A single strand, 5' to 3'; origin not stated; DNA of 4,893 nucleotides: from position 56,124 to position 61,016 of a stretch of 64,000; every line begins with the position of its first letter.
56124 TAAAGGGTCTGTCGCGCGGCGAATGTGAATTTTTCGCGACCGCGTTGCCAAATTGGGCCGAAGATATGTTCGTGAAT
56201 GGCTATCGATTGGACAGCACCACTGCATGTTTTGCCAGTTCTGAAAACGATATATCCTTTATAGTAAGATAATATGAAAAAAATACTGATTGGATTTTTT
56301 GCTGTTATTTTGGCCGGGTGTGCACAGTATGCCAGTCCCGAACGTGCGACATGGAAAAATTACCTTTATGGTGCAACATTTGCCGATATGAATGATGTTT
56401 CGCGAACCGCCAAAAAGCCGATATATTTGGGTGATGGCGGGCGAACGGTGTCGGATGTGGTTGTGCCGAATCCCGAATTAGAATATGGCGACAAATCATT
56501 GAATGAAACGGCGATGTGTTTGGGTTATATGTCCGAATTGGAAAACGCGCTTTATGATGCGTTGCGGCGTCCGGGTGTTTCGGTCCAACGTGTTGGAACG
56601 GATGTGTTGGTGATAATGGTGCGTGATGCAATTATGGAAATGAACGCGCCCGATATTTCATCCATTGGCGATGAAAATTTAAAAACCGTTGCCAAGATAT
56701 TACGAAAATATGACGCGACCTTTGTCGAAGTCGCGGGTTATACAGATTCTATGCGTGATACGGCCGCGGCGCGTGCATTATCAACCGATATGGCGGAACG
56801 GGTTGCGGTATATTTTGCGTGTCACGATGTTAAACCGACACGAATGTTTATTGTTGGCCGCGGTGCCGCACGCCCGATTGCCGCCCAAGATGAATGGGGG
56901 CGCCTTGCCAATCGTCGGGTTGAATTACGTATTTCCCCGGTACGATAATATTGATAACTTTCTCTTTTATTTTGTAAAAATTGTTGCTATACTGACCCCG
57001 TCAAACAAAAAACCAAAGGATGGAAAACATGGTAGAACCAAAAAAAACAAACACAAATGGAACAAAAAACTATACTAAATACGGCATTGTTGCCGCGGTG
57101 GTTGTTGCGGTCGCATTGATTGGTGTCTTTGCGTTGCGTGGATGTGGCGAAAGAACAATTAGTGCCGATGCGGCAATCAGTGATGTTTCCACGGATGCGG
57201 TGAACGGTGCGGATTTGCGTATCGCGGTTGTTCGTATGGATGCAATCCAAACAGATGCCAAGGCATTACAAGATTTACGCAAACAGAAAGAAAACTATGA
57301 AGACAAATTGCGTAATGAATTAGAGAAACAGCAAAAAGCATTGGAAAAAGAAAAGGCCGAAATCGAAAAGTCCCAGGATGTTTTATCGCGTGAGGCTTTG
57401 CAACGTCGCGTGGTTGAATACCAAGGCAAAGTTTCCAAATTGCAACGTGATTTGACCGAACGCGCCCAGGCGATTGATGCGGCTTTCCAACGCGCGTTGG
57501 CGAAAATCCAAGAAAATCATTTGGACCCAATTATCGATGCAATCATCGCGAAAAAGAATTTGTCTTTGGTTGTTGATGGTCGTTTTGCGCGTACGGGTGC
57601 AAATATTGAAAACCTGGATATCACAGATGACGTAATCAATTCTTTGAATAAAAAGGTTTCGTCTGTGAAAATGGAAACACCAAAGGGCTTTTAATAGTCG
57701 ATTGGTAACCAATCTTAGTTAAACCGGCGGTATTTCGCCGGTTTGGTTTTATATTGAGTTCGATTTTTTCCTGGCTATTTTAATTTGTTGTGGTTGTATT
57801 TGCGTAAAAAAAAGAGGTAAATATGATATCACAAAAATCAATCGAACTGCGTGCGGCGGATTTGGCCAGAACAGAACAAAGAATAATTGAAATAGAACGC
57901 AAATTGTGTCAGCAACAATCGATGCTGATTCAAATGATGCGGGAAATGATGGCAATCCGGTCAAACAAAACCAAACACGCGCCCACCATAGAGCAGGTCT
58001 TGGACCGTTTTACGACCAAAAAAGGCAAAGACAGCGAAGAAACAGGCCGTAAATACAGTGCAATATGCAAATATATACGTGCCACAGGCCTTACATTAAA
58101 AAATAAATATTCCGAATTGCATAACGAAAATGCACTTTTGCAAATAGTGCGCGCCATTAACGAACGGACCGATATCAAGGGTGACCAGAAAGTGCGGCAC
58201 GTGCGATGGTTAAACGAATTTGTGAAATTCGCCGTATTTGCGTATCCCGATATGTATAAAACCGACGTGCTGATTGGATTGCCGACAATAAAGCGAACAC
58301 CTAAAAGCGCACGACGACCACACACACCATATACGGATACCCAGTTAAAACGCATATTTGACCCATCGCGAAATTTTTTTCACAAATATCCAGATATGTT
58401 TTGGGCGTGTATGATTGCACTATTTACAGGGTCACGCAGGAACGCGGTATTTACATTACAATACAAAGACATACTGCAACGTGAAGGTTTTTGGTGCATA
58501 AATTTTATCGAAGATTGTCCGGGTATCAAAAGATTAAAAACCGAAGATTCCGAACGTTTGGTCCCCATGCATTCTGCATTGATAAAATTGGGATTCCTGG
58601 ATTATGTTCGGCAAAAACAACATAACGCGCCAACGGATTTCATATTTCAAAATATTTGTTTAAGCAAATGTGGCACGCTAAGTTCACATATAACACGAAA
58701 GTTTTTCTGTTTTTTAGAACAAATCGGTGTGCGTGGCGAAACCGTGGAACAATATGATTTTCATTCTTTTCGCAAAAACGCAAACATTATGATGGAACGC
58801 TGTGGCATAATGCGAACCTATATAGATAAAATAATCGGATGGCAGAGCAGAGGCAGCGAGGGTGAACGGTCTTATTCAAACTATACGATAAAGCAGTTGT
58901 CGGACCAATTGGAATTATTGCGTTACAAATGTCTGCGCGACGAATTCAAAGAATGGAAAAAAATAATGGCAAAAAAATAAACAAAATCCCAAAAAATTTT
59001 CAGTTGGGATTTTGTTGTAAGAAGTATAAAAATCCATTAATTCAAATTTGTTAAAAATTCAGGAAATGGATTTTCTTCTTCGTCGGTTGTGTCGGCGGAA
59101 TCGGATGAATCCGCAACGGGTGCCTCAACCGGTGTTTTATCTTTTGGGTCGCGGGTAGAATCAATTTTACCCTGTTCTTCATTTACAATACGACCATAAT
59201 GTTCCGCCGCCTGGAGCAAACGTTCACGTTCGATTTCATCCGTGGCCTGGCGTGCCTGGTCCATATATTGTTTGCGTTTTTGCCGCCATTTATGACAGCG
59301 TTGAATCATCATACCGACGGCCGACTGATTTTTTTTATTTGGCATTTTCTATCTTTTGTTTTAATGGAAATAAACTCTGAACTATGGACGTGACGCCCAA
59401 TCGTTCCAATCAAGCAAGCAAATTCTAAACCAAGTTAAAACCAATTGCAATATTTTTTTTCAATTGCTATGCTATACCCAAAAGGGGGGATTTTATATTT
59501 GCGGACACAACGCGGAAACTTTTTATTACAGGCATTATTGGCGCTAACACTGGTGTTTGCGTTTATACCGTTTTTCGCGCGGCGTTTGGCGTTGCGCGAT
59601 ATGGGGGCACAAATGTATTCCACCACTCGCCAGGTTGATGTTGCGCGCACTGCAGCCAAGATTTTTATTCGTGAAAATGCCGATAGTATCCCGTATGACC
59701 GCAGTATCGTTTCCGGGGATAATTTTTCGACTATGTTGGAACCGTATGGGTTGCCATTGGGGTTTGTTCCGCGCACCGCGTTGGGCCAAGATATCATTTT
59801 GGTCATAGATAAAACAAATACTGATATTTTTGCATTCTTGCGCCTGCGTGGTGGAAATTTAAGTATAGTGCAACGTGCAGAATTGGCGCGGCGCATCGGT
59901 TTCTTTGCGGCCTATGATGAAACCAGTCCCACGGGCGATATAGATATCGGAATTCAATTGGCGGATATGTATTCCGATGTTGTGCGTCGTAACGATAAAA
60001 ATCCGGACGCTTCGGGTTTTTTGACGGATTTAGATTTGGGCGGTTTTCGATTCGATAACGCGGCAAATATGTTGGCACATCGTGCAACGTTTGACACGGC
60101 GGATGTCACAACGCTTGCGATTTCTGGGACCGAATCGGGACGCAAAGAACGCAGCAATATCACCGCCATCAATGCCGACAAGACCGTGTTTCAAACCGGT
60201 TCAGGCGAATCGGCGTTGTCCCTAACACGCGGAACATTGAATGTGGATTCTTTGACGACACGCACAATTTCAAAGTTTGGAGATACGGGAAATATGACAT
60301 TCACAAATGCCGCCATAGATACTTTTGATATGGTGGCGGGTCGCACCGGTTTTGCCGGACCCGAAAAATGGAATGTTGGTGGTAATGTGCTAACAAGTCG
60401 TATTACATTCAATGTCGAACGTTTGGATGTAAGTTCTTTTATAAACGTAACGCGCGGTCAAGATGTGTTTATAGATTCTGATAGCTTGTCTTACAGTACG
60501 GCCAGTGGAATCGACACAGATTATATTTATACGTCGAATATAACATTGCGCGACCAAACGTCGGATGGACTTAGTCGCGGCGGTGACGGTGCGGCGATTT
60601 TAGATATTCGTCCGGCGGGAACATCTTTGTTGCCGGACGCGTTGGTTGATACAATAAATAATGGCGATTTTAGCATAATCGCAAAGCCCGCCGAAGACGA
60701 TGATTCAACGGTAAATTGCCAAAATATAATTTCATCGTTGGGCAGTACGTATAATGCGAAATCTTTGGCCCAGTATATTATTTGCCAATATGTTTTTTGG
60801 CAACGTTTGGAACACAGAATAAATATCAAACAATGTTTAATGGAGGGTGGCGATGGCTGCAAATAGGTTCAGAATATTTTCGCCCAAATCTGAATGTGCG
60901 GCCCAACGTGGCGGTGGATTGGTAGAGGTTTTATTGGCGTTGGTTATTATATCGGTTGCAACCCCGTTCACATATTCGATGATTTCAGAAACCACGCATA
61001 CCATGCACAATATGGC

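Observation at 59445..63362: Operon of three paralogous, unusually large proteins with prepilin-type N-termini and beta-helix-like bodies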

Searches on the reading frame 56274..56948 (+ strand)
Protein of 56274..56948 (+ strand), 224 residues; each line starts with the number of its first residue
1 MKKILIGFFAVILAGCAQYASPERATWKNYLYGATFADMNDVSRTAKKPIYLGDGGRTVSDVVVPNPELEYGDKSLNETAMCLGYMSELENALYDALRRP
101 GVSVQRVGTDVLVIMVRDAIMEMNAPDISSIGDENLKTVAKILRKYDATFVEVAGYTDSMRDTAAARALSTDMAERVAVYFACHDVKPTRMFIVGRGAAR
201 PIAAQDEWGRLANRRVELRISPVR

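Call 3: search_protein_families(library=pfam, proteins=[window:56274-56948:+], max_evalue=1)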
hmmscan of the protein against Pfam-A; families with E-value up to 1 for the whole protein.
window:56274-56948:+ (224 aa): 3 families
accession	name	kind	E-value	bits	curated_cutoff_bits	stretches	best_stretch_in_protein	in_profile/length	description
PF00691.25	OmpA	-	2.8e-12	47.3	27.2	1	126-212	7-95/98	OmpA family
PF08139.17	LPAM_1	-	0.11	13.4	20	1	1-17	1-18/18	Prokaryotic membrane lipoprotein lipid attachment site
PF05359.17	DUF748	-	0.26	9.7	50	1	127-170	889-934/1037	Domain of Unknown Function (DUF748)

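Call 4: search_protein_families(library=ncbifam, proteins=[window:56274-56948:+], max_evalue=1)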
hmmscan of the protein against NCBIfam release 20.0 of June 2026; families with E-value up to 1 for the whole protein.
window:56274-56948:+ (224 aa): 26 families (the best 25 are shown)
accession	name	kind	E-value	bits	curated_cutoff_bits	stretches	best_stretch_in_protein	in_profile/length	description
NF053611.1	YiaD_Gzip_OmpA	equivalog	7e-28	97.7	175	1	85-220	70-206/206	YiaD family glycine zipper/OmpA-like lipoprotein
NF007804.1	PRK10510.1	equivalog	1.8e-20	73.2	307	1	85-223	80-219/219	OmpA family lipoprotein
NF053612.1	anchor_PA1041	equivalog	5.8e-15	55.9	250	1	112-220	123-235/236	PA1041 family peptidoglycan-binding anchor lipoprotein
NF006541.1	PRK09038.1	equivalog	2e-12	47.3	283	1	86-221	110-249/253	flagellar motor protein MotD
NF053585.1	OMP_LP_YfiB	equivalog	1.7e-11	44.2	128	1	119-220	58-160/163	outer membrane lipoprotein YfiB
TIGR03350.1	type_VI_ompA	equivalog_domain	2.1e-11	43.9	139.8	1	89-220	2-137/137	type VI secretion system protein TssL, long form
NF053613.1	OMP_toxin_LptF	equivalog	2.8e-11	43.6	400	1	114-221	138-246/256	lipotoxin F family OmpA-related lipoprotein LptF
NF038223.1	IcmN_DotK_IVB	equivalog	7.7e-11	41.9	250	1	92-219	30-158/164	type IVB secretion system protein IcmN/DotK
NF038224.1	OmpA_like_CmpA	equivalog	6.3e-10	39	300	1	77-220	70-214/233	C-OmpA-like family protein CmpA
NF045787.1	OmpABordt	equivalog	1.2e-09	38.1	200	1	112-220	80-189/194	outer membrane protein OmpA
NF005999.0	PRK08126.1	subfamily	3.5e-08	32.7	571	1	99-220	305-430/432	hypothetical protein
NF005444.0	PRK07033.1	equivalog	3.9e-08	32.7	520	1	80-219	277-420/438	DotU family type VI secretion system protein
NF006508.0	PRK08944.1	subfamily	2.2e-07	30.4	259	1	85-221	147-288/304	MotB family protein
NF006285.1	PRK08457.1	equivalog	2.3e-07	30.8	250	1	134-220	140-230/253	flagellar motor protein MotB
NF047620.1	FlgprotMotYVib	equivalog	3.4e-07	30.2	400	1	124-218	168-264/271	flagellar protein MotY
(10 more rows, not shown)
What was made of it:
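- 56274..56948 (+): OmpA-type peptidoglycan-binding lipoprotein immediately after the small pilin. A constant neighbour; a possible envelope anchor, but the link is not shown. Pfam OmpA 2.8e-12; NCBIfam YiaD-type 7e-28 (calls 3, 4).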

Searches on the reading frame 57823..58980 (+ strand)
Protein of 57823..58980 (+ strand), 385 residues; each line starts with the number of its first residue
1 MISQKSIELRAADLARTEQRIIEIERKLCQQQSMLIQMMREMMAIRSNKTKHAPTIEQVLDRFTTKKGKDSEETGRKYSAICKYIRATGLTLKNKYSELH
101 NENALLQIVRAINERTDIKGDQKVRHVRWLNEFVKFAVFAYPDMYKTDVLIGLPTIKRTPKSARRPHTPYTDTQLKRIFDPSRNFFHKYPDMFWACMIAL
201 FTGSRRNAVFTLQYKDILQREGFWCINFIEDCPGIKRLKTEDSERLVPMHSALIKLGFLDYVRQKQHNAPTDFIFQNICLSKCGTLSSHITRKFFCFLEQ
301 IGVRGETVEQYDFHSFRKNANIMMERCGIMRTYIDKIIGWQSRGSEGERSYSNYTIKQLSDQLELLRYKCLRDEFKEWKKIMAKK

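Call 3: search_protein_families(library=pfam, proteins=[window:57823-58980:+], max_evalue=1)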
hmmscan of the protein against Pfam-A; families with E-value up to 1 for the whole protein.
window:57823-58980:+ (385 aa): 3 families
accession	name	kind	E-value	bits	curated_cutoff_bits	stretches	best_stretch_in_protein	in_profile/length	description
PF00589.27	Phage_integrase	-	1.9e-07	31.5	27.1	1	173-342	6-158/172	Phage integrase family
PF04556.18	DpnII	-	0.063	13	23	1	5-91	32-115/278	DpnII restriction endonuclease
PF16872.10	putAbiC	-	0.073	14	22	0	347-383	30-67/80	Putative phage abortive infection protein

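Call 4: search_protein_families(library=ncbifam, proteins=[window:57823-58980:+], max_evalue=1)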
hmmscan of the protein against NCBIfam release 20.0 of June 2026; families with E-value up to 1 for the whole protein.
window:57823-58980:+ (385 aa): 0 families

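Call 104: search_dna_similar(query=window:57823-58977:+, collection=plasmids, mode=protein, max_evalue=0.001, max_rows=10)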
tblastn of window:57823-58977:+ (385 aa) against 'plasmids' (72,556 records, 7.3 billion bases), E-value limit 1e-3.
Records with a match: 29; places in all: 38; records where one place covers at least 80% of the query: 1.
Best place of each record, by identity: <60% 29.
By first word of the organism name: Azospirillum 8; Sinorhizobium 4; Bradyrhizobium 3; Sphingomonas 2; Acetobacter 2; Escherichia 2; Paracoccus 2; Klebsiella 1; Acidithiobacillus 1; Aeromonas 1; and 3 more.
By predicted mobility (MOB-suite, as given by PLSDB): non-mobilizable 15; mobilizable 8; conjugative 6.
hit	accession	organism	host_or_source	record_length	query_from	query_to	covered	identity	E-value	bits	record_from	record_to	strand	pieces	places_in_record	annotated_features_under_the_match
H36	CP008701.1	Klebsiella variicola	Nezara viridula (Cotton Pathogen ...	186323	54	368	82%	22.7%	1e-5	55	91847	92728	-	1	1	integrase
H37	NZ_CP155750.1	Sphingomonas parapaucimobilis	Chinese cabbage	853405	155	383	59%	26.0%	7e-12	75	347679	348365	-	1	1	site-specific integrase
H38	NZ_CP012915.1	Azospirillum brasilense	Digitaria eriantha,microbe,root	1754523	192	374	48%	31.6%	5e-16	87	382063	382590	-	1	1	none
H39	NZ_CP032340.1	Azospirillum brasilense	soil sample,Agricultural field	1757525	192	374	48%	31.6%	5e-16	87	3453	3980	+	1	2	none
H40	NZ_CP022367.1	Azospirillum sp. TSH58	single cell,paddy soils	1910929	168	364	51%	28.0%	6e-12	75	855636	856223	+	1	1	record has no annotation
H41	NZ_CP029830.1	Azospirillum ramasamyi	single cell,Cow dung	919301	170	367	51%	27.5%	2e-9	67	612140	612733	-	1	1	site-specific integrase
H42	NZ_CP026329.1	Acidithiobacillus caldus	pure culture,spring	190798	169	367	52%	27.1%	2e-6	58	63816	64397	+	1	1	site-specific integrase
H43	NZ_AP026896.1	Aeromonas caviae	Microbe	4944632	115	306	50%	27.8%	3e-9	66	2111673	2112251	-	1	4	none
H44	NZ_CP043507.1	Acetobacter vaccinii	cell culture,blue berry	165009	159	368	55%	25.1%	2e-7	61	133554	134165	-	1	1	site-specific integrase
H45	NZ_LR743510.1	Methylobacterium bullatum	-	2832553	170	360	50%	27.6%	1e-8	65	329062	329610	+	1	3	none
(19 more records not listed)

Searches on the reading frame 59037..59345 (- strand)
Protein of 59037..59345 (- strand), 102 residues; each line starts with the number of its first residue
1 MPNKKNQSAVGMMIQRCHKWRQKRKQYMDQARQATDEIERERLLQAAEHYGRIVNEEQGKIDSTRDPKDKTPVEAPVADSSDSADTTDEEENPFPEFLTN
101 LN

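Call 3: search_protein_families(library=pfam, proteins=[window:59037-59345:-], max_evalue=1)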
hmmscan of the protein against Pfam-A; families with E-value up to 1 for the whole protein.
window:59037-59345:- (102 aa): 4 families
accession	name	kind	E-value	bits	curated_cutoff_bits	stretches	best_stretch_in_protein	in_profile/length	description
PF13763.11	DUF4167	-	0.00014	22.5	25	1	26-58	44-76/78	Domain of unknown function (DUF4167)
PF19908.4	DUF6381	-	0.0055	16.9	26.6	1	15-60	9-54/62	Family of unknown function (DUF6381)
PF06012.17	DUF908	-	0.14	12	34.7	1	14-92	55-136/358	Domain of Unknown Function (DUF908)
PF24181.1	TPR_TTI1_C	-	0.26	11.3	27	1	16-96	8-88/273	TTI1 C-terminal TPR domain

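Call 4: search_protein_families(library=ncbifam, proteins=[window:59037-59345:-], max_evalue=1)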
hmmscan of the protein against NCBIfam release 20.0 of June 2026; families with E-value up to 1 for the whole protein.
window:59037-59345:- (102 aa): 2 families
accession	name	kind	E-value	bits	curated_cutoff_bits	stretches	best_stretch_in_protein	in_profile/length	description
TIGR02926.1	AhaH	equivalog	0.03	14.6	48.5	1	21-63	19-61/85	ATP synthase archaeal subunit H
TIGR01842.1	type_I_sec_PrtD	subfamily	0.27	9.7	510.15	1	7-54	193-237/544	type I secretion system permease/ATPase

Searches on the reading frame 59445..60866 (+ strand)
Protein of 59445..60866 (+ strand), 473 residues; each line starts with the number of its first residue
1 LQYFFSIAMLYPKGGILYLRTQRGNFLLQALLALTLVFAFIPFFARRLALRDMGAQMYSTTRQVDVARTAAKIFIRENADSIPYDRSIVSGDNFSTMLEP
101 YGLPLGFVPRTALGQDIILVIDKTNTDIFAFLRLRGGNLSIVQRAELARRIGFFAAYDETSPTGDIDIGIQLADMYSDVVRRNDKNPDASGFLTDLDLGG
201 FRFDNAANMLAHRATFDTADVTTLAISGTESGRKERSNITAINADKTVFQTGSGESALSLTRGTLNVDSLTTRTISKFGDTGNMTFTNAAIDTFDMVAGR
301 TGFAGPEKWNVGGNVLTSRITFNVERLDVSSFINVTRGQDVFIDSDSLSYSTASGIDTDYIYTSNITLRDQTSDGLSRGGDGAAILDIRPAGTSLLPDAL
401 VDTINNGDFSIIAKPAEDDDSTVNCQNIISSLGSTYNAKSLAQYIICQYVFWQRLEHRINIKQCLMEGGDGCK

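Call 3: search_protein_families(library=pfam, proteins=[window:59445-60866:+], max_evalue=1)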
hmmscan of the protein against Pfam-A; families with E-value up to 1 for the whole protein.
window:59445-60866:+ (473 aa): 1 family
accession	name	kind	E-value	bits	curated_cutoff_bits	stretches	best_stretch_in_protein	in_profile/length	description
PF22444.1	PaaX-like_Fer-like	-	0.19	12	26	1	390-418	10-38/44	PaaX-like, ferredoxin-like domain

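Call 4: search_protein_families(library=ncbifam, proteins=[window:59445-60866:+], max_evalue=1)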
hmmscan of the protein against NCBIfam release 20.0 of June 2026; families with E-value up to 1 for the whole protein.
window:59445-60866:+ (473 aa): 1 family
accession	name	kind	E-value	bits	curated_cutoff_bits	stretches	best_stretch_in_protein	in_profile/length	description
NF010364.0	PRK13792.1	equivalog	0.024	14.6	261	1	401-454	59-103/127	lysozyme inhibitor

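Call 24: find_homologous_proteins(query=window:59499-60866:+, max_evalue=0.001)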
Query window:59499-60866:+ (455 aa): 955 proteins with E <= 0.001 among 8000 candidates; the best 120 are listed.
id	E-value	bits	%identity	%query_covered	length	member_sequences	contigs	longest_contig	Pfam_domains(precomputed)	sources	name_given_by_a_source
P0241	1.3e-290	981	98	100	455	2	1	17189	-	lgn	-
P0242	2.2e-265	898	89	100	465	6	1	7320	-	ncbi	-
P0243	2.6e-265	898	88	100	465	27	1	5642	-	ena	-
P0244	3.7e-257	871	85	100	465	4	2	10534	-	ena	-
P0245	4.1e-255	864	85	100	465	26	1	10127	-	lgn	-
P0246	1.7e-253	859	85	100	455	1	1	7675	-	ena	-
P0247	2.6e-253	858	84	100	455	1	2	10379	-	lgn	-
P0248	3.3e-252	855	84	100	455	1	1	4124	-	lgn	-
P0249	3.0e-251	852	83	100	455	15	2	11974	-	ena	-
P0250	8.5e-249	844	82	100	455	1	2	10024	-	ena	-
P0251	8.5e-248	840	82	100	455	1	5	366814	-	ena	-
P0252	1.0e-247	840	82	100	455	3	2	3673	-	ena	-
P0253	8.6e-245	830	82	100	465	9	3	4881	-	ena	-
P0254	1.6e-242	823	81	100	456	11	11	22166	-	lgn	-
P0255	2.2e-228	776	75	100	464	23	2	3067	-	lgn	-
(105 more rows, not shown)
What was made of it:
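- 59499..60866 (+): Gene A: PilV-family minor pilin paralogue, 455 aa. Leader MRTQRG, then NFLLQ (Gln at +5). It has its own conserved C-terminal domain ending in four invariant Cys. 955 homologues (call 24).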

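Call 71: search_dna_similar(query=window:59499-60863:+, collection=plasmids, mode=protein, max_evalue=10, max_rows=12)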
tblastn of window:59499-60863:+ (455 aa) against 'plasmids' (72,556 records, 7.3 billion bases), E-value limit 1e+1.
No match.
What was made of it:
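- Tried and rejected: tblastn of A against plasmids found nothing (call 71).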
